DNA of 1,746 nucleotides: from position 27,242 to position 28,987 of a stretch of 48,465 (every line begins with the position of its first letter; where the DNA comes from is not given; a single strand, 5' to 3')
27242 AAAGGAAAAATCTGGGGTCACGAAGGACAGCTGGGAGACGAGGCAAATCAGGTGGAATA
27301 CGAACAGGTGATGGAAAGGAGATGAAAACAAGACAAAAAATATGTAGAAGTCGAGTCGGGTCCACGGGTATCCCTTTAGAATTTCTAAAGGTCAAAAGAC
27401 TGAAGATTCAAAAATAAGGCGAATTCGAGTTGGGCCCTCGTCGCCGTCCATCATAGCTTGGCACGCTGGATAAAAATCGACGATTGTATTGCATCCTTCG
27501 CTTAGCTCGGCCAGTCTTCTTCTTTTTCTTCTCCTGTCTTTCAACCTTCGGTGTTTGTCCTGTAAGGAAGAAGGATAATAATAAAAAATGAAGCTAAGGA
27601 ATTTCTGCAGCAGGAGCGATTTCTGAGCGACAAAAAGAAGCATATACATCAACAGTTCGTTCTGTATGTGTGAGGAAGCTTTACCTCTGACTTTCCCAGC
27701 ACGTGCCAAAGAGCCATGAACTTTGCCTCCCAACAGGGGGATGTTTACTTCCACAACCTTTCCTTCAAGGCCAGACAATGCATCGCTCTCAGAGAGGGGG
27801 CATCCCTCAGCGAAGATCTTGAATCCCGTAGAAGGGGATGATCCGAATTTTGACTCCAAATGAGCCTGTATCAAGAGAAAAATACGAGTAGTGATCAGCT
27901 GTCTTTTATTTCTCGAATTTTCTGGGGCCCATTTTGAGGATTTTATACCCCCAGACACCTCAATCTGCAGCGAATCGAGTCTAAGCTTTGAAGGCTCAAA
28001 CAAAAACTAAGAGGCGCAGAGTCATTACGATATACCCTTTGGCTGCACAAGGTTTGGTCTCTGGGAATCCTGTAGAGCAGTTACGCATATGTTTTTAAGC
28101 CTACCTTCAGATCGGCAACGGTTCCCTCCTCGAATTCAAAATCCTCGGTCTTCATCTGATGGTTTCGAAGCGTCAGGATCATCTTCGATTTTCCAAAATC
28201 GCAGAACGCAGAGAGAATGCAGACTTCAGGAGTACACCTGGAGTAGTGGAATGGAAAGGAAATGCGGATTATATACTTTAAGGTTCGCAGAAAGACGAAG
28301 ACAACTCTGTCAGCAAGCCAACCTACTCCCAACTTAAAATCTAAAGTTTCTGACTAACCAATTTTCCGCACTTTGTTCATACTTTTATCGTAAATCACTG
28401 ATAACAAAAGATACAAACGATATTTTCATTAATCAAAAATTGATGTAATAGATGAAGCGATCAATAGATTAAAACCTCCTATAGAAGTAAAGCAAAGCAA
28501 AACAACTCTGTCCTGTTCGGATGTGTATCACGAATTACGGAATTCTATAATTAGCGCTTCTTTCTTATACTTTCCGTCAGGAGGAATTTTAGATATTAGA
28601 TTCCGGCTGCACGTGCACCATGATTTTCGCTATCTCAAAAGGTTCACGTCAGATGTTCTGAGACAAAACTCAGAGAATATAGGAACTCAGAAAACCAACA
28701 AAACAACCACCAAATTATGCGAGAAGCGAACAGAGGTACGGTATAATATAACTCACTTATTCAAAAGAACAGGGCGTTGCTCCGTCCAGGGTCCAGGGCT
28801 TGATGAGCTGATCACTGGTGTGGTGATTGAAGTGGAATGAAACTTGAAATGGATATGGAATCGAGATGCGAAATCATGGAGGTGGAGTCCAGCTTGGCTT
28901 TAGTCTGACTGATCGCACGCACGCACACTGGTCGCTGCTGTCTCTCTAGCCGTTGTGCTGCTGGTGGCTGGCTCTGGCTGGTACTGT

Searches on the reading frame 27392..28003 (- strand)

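Call 58: search_protein_families(library=pfam, max_evalue=0.01, proteins=[window:27392-28003:-])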
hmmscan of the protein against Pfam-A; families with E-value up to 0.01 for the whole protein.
window:27392-28003:- (203 aa): 1 family
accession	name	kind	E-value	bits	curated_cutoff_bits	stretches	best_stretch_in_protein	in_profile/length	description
PF04758.19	Ribosomal_S30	-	4.4e-05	24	27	1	94-108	1-15/58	Ribosomal protein S30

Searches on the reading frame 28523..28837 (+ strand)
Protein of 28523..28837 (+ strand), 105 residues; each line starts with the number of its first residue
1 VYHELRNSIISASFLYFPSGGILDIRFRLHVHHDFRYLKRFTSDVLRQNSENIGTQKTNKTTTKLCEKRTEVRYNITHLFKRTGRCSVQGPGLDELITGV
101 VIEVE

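Call 58: search_protein_families(library=pfam, max_evalue=0.01, proteins=[window:28523-28837:+])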
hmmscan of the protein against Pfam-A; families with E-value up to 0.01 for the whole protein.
window:28523-28837:+ (105 aa): 1 family
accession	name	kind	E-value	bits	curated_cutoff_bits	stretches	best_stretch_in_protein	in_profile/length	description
PF23590.1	NOT1_connector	-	0.0088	16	27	0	46-77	86-120/207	CCR4-NOT transcription complex subunit 1, NOT1_connector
